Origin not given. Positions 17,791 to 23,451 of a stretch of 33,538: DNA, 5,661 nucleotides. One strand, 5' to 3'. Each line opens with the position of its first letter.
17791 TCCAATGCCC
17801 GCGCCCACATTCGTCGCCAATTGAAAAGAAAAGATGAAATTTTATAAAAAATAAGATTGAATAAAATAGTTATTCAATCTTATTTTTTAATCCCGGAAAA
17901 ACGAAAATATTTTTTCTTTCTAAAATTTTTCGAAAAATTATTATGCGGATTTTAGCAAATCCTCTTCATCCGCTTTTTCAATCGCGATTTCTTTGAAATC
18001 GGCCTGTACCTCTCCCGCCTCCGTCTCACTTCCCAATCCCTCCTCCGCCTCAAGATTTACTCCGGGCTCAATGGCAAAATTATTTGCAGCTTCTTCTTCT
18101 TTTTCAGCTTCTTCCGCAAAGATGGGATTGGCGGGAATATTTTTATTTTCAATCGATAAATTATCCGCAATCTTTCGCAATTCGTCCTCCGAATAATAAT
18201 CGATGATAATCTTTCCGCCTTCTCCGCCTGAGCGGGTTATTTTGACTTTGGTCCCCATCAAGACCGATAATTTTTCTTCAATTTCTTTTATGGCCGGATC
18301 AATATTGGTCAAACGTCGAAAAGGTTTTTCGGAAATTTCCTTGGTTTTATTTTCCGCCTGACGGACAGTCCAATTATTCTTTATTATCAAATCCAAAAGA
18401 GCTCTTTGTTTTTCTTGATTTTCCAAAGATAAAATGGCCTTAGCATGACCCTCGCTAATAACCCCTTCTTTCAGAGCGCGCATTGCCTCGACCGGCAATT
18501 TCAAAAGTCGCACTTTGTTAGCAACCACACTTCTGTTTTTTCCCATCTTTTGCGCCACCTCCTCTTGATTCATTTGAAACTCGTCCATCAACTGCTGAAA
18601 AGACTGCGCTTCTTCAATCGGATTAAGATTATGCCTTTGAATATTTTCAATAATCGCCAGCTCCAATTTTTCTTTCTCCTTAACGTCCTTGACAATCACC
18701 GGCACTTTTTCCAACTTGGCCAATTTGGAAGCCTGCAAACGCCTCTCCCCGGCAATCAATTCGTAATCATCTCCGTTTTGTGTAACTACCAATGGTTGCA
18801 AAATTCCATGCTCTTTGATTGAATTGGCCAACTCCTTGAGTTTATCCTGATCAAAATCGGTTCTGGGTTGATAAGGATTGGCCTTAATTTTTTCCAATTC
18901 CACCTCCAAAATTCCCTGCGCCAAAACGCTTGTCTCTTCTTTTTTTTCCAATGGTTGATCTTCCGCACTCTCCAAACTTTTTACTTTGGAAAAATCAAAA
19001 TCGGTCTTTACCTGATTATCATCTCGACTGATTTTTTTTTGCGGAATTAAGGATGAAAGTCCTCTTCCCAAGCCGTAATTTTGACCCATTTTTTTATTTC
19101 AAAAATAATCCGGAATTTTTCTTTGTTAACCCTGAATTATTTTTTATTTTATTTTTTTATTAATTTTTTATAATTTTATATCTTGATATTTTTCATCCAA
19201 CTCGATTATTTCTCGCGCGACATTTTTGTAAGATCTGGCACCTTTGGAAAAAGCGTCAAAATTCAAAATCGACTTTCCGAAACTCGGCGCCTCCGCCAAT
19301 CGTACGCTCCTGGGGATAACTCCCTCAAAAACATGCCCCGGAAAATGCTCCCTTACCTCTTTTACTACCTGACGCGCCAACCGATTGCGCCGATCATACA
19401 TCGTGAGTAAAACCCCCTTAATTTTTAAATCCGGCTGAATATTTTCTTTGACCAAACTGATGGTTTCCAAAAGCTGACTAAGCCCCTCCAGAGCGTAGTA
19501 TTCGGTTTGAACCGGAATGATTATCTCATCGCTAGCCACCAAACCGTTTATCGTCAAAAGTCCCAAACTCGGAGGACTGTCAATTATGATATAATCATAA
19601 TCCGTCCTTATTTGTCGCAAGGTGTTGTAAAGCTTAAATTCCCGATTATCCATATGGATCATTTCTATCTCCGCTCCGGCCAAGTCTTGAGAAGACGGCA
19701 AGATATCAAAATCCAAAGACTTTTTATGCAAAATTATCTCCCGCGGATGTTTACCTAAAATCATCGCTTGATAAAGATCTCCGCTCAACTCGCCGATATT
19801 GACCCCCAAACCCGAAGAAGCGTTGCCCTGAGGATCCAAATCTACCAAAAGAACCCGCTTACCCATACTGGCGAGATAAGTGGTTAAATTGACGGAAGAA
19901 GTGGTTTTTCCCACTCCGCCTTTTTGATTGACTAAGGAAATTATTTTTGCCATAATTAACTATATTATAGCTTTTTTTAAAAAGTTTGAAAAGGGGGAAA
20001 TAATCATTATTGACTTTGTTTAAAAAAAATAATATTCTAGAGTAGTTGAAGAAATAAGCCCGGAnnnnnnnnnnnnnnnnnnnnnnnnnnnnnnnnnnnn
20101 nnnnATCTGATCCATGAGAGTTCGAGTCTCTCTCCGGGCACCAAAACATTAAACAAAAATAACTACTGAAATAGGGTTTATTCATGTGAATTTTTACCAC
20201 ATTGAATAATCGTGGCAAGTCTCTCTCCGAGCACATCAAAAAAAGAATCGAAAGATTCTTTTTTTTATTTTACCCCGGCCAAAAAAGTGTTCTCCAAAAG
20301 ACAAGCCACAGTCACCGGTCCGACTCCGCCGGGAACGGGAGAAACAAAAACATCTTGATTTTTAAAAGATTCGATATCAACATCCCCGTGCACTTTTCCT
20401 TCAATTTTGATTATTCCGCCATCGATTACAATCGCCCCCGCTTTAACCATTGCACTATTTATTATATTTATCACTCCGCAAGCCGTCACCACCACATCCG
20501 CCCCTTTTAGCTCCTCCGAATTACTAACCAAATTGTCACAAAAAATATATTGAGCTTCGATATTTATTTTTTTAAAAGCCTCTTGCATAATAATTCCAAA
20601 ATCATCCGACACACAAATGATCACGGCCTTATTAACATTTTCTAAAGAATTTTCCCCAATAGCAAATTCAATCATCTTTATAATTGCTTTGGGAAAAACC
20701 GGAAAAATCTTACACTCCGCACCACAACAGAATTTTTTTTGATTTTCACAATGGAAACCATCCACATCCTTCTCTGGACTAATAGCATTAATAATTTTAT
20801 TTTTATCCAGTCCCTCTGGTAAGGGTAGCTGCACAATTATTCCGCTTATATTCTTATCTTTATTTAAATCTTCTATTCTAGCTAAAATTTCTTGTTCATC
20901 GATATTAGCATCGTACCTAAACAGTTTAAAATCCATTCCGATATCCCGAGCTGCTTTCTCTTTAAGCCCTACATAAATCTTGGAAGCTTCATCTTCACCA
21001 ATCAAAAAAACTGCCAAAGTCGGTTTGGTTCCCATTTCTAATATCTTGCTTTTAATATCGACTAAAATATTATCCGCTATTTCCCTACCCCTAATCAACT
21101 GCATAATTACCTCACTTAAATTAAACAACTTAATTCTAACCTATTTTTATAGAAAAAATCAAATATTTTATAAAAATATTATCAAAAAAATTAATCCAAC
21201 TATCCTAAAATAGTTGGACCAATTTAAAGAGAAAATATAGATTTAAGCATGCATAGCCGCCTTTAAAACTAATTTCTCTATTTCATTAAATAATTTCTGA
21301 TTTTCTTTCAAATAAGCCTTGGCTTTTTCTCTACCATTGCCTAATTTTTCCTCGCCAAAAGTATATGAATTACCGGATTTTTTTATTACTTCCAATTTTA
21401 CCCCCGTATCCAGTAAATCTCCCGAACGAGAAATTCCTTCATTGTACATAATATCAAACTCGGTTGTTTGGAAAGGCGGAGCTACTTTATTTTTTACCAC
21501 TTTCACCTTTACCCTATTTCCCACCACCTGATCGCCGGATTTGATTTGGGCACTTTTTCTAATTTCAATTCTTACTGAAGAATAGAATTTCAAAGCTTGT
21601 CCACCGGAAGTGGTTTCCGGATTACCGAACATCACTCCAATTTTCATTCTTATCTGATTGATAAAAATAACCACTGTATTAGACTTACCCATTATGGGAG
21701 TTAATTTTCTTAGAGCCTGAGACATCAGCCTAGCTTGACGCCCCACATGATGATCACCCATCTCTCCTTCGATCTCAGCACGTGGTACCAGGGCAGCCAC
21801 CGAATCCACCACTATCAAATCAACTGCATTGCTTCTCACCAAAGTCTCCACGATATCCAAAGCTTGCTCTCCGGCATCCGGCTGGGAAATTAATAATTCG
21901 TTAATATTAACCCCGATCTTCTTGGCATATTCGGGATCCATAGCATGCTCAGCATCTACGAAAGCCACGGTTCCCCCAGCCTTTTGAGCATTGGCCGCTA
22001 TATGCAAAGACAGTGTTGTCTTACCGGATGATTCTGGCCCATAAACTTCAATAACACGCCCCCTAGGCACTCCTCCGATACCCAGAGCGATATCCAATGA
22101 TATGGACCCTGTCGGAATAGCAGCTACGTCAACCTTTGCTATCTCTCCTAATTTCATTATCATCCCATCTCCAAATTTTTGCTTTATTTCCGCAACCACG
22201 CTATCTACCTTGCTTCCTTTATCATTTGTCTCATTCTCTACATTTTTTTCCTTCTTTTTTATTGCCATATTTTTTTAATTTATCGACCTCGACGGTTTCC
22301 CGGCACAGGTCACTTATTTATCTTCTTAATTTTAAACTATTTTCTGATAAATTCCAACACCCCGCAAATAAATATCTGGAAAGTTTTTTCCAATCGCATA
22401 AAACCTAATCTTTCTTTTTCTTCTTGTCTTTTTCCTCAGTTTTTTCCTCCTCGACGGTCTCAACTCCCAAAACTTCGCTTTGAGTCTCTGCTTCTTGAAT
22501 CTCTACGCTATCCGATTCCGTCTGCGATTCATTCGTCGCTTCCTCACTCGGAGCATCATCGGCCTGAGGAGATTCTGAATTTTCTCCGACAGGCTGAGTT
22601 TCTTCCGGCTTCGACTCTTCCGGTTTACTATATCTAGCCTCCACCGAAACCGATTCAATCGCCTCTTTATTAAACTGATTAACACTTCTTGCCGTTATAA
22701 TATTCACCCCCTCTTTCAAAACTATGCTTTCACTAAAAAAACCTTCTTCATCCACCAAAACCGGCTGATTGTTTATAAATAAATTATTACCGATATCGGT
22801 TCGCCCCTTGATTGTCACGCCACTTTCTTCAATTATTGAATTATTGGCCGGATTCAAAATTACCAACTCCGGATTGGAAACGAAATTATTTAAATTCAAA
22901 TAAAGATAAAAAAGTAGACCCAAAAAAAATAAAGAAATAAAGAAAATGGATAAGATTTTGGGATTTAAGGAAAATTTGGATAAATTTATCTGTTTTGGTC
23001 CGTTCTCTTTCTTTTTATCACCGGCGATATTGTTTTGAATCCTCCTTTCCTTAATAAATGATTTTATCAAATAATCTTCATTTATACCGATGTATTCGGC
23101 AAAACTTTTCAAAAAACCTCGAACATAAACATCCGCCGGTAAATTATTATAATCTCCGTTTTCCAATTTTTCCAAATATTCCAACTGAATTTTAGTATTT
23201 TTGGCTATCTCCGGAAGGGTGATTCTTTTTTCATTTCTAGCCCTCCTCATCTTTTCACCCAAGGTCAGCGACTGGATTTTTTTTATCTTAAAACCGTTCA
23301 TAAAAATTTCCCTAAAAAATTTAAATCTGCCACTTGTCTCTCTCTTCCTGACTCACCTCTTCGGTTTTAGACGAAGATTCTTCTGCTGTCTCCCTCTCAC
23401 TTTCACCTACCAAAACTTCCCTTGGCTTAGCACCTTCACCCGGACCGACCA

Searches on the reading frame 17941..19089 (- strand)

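Call 54: search_protein_families(library=pfam, proteins=[window:17941-19089:-])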
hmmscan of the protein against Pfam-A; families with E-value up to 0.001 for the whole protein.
window:17941-19089:- (382 aa): 3 families
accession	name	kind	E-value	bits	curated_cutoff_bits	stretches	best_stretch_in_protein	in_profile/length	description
PF17762.8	HTH_ParB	-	1.9e-36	124.7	22.6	1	154-253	2-101/102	ParB HTH domain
PF02195.25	ParB_N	-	5e-33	113.5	26.3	1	60-151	3-95/95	ParB N-terminal domain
PF23552.2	ParB_C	-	2e-09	37.2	23.8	1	264-311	2-49/50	ParB dimerisation domain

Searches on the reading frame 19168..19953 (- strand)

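Call 54: search_protein_families(library=pfam, proteins=[window:19168-19953:-])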
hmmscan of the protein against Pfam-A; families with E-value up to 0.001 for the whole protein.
window:19168-19953:- (261 aa): 9 families
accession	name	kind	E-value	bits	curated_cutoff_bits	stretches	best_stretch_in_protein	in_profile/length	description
PF13614.12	AAA_31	-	3.6e-65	219.6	27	1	3-178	2-177/177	AAA domain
PF01656.29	CbiA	-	1e-29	103.5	25.4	1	5-229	1-125/125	CobQ/CobB/MinD/ParA nucleotide binding domain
PF09140.17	MipZ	-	5e-10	39.5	20.7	1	4-42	2-40/262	ATPase MipZ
PF00142.24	Fer4_NifH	-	5.2e-10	39.7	25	1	10-45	7-42/271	4Fe-4S iron sulfur cluster binding proteins, NifH/frxC family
PF06564.18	CBP_BcsQ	-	1.7e-09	38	21.3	1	3-154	2-151/234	Cellulose biosynthesis protein BcsQ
PF02374.21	ArsA_ATPase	-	2.2e-09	37.4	24.3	1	7-54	5-52/305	Anion-transporting ATPase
PF10609.15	ParA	-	3.7e-09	36.8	27.1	1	3-44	4-45/246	NUBPL iron-transfer P-loop NTPase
PF07015.17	VirC1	-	7.6e-05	22.6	24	0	3-40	2-39/231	VirC1 protein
PF16575.11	CLP1_P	-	0.00096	19.5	26.6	0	13-42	4-33/188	mRNA cleavage and polyadenylation factor CLP1 P-loop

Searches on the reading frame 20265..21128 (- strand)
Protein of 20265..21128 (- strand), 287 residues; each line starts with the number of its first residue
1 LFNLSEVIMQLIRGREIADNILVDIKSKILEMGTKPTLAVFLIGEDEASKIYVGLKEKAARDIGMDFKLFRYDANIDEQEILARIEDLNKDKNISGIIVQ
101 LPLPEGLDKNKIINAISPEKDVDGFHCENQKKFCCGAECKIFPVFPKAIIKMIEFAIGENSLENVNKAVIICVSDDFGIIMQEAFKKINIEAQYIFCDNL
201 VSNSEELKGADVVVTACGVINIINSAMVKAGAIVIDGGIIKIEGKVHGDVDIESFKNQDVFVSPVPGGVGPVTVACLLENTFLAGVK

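Call 54: search_protein_families(library=pfam, proteins=[window:20265-21128:-])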
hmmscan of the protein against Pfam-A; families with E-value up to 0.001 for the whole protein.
window:20265-21128:- (287 aa): 2 families
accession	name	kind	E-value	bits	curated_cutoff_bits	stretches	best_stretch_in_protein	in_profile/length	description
PF00763.28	THF_DHG_CYH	-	3.3e-36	124.5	32.8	1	12-123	1-115/115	Tetrahydrofolate dehydrogenase/cyclohydrolase, catalytic domain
PF02882.25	THF_DHG_CYH_C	-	1.1e-27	96.8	27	1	127-284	2-155/160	Tetrahydrofolate dehydrogenase/cyclohydrolase, NAD(P)-binding domain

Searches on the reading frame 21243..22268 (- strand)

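Call 54: search_protein_families(library=pfam, proteins=[window:21243-22268:-])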
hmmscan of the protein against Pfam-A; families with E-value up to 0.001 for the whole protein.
window:21243-22268:- (341 aa): 11 families
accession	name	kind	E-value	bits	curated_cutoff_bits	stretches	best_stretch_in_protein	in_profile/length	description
PF00154.27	RecA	-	2.7e-135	450.3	27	1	21-280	3-262/262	recA bacterial DNA recombination protein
PF21096.2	RecA_C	-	3.8e-18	65.8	27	1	283-337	1-55/57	RecA C-terminal domain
PF08423.17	Rad51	-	1.1e-12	48.2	22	1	47-239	4-212/244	Rad51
PF06745.19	ATPase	-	7.4e-08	32.5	26.6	1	52-125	2-77/231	KaiC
PF01637.24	ATPase_2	-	5.4e-06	26.8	33.2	1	71-131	21-69/225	ATPase domain predominantly from Archaea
PF13481.12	AAA_25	-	0.00016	21.8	27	0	66-161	29-156/195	AAA domain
PF02283.22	CobU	-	0.00025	21.1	27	1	75-209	3-128/168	Cobinamide kinase / cobinamide phosphate guanyltransferase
PF00005.33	ABC_tran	-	0.00039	21.5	25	1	67-152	8-80/137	ABC transporter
PF13191.12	AAA_16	-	0.00045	21.2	32.6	1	69-204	23-139/167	AAA ATPase domain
PF13479.12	AAA_24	-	0.00058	20.2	27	0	72-161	4-77/195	AAA domain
PF01656.29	CbiA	-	0.00099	19.5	25.4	0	80-149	9-71/125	CobQ/CobB/MinD/ParA nucleotide binding domain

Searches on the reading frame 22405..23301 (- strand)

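Call 54: search_protein_families(library=pfam, proteins=[window:22405-23301:-])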
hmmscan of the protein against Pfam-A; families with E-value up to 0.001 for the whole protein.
window:22405-23301:- (298 aa): 3 families
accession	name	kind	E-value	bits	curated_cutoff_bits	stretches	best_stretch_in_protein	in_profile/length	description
PF13413.12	HTH_25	-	5.4e-21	74.6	24.6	1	18-76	2-60/62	Helix-turn-helix domain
PF09136.16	Glucodextran_B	-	2e-11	44.1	27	1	144-223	1-82/83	Glucodextranase, domain B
PF12844.13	HTH_19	-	1.9e-07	31.3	30.2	1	15-80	1-60/64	Helix-turn-helix domain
